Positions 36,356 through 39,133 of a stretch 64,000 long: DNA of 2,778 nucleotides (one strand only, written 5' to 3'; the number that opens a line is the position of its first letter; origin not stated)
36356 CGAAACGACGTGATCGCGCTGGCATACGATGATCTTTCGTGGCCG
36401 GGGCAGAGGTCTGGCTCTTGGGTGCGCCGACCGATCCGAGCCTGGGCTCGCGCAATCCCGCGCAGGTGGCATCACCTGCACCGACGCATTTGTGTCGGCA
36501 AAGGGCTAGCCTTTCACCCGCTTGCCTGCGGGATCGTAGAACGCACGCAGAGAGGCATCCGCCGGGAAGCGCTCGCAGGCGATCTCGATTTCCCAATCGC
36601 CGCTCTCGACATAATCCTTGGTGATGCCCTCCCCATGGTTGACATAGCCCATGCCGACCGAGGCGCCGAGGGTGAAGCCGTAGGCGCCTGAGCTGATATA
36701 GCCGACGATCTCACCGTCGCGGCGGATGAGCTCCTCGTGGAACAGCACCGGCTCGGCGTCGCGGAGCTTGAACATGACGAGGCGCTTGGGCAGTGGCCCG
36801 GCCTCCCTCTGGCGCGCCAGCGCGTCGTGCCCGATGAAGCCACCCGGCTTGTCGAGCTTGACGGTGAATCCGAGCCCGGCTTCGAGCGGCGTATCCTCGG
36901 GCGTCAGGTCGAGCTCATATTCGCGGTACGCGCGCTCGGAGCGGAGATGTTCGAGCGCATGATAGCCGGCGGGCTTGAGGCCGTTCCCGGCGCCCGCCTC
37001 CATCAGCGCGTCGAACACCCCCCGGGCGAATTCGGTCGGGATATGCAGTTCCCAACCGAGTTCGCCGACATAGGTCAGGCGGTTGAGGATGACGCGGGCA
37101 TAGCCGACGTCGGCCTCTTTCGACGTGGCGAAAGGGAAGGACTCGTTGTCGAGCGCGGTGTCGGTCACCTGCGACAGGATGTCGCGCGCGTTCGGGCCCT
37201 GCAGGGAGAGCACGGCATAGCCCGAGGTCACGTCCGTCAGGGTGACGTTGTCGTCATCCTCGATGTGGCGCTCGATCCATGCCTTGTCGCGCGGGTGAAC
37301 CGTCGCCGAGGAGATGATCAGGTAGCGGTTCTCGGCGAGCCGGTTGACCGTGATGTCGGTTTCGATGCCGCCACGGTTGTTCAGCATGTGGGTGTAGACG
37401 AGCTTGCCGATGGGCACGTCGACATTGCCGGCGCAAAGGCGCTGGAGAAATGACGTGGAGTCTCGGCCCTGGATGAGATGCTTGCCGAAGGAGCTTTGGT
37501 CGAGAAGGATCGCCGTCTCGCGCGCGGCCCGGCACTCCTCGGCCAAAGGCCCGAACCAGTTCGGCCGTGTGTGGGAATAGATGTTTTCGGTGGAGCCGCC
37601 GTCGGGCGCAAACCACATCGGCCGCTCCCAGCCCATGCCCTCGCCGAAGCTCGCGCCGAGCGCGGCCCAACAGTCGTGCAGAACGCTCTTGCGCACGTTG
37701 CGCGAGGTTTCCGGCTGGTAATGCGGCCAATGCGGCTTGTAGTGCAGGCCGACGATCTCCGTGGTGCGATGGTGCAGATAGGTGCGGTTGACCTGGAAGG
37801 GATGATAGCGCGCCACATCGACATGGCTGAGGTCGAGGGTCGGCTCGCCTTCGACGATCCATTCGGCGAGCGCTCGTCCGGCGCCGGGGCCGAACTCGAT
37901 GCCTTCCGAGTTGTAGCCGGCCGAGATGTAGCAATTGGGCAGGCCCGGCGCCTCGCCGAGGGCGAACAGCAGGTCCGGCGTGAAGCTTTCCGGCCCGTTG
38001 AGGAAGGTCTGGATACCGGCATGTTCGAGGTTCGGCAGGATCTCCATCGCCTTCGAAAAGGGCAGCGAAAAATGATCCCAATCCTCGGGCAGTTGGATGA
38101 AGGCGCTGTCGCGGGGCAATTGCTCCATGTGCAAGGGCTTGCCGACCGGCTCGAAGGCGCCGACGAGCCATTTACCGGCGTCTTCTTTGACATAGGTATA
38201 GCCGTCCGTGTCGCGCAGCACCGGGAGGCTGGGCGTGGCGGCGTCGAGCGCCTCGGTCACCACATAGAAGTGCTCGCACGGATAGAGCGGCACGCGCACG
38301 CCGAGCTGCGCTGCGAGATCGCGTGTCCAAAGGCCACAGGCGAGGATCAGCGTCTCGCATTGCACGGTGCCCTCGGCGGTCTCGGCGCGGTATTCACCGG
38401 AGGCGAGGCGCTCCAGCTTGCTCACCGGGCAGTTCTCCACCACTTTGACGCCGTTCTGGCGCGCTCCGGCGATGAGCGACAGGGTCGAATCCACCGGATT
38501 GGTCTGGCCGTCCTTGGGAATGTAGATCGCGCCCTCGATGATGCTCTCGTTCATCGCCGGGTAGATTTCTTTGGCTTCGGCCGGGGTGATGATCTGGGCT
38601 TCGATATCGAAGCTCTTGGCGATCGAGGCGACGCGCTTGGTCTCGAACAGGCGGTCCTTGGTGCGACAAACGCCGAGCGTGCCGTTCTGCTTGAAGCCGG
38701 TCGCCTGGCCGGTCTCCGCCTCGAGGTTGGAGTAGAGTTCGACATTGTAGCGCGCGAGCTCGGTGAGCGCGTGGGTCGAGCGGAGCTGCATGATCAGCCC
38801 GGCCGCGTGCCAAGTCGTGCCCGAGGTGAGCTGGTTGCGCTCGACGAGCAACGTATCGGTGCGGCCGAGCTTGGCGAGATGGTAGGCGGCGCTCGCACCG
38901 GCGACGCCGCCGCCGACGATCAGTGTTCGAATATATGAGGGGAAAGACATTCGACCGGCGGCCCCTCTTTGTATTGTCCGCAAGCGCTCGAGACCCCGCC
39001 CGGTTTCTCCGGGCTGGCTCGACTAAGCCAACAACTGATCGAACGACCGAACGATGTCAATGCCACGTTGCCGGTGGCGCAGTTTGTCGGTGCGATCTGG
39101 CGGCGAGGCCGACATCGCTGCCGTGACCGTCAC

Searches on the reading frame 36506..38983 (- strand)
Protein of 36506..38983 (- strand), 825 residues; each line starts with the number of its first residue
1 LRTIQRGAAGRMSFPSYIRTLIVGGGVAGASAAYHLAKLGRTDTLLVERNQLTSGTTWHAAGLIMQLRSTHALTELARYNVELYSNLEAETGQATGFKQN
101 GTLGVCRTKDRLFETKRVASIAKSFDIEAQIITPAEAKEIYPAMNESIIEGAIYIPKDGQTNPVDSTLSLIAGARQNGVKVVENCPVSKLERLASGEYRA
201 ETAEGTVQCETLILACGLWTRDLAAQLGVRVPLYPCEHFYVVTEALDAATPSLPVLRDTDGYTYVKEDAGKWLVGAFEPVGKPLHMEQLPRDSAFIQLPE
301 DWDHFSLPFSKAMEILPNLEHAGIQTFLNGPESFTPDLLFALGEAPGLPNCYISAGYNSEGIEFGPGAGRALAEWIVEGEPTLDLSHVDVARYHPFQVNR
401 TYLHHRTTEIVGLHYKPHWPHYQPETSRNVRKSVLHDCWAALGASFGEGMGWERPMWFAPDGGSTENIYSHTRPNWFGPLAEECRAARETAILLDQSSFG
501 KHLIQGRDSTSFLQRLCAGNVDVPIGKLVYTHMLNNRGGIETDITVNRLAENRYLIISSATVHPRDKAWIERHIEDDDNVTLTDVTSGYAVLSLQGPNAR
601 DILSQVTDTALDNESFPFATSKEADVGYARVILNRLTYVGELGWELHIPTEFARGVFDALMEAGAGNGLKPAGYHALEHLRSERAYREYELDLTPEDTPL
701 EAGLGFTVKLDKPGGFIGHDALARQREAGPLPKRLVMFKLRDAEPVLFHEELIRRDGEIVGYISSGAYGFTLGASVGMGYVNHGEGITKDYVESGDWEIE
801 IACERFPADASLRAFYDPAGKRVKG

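Call 6: search_protein_families(library=pfam, proteins=[window:36506-38983:-])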
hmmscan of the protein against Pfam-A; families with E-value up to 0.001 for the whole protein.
window:36506-38983:- (825 aa): 11 families
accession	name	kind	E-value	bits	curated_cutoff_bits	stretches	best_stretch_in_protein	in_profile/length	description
PF01571.26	GCV_T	-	5.8e-77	258.8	25.6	1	435-706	1-254/255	Aminomethyltransferase folate-binding domain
PF01266.30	DAO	-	7.1e-67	226.8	27.9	1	20-375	2-353/353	FAD dependent oxidoreductase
PF08669.17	GCV_T_C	-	3e-19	69.1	25.9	1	733-817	1-80/80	Glycine cleavage T-protein C-terminal barrel domain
PF16350.10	FAO_M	-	2e-17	63.5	27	1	378-433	1-56/56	FAD dependent oxidoreductase central domain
PF00890.30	FAD_binding_2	-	3.1e-07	30.4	20.4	1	21-72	3-53/414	FAD binding domain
PF13738.12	Pyr_redox_3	-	2.3e-06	27.5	30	0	21-53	1-33/305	Pyridine nucleotide-disulphide oxidoreductase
PF07992.20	Pyr_redox_2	-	3.1e-06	27.3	26.1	1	20-223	3-114/291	Pyridine nucleotide-disulphide oxidoreductase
PF13450.12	NAD_binding_8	-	1.3e-05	25.8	21.9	1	22-57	1-37/68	NAD(P)-binding Rossmann-like domain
PF12831.13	FAD_oxidored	-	7e-05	22.7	27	1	21-124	3-96/416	FAD dependent oxidoreductase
PF03486.20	HI0933_like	-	0.00015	21.8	50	0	170-217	115-163/244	HI0933-like protein Rossmann domain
PF13454.12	NAD_binding_9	-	0.00036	21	21.8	0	22-61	2-44/155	FAD-NAD(P)-binding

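Call 76: search_protein_families(library=ncbifam, proteins=[window:36506-38983:-], max_evalue=1e-20)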
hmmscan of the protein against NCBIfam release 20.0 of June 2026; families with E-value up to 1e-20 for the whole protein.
window:36506-38983:- (825 aa): 10 families
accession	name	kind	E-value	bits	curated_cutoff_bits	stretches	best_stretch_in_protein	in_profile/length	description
NF001567.0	PRK00389.1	subfamily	1.3e-58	198.7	300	1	473-817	27-354/359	glycine cleavage system aminomethyltransferase GcvT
TIGR01372.1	soxA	subfamily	3.8e-55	187.2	1164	1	427-824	604-995/996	sarcosine oxidase subunit alpha family protein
TIGR00528.1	gcvT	equivalog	2.2e-52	178.2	235.85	1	472-784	24-333/362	glycine cleavage system aminomethyltransferase GcvT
NF053776.1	TmaoDeMthMsil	equivalog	2.8e-48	165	1100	1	478-824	417-762/763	trimethylamine N-oxide demethylase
NF010093.0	PRK13579.1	equivalog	4.4e-41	140.9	459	1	431-785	10-338/371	glycine cleavage system aminomethyltransferase GcvT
TIGR02352.1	thiamin_ThiO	equivalog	8e-31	107.4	250.8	1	21-379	2-350/351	glycine oxidase ThiO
NF001933.0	PRK00711.1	subfamily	2.3e-26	92.8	383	0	70-243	105-280/429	D-amino acid dehydrogenase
NF008425.0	PRK11259.1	equivalog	9.7e-26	90.6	257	0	21-231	8-216/377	N-methyl-L-tryptophan oxidase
NF009133.0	PRK12486.1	equivalog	1.3e-21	76.9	410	1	468-784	31-342/369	dimethylsulfoniopropionate demethylase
TIGR01373.1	soxB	subfamily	2.6e-21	75.9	529.45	0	20-394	33-400/407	sarcosine oxidase subunit beta family protein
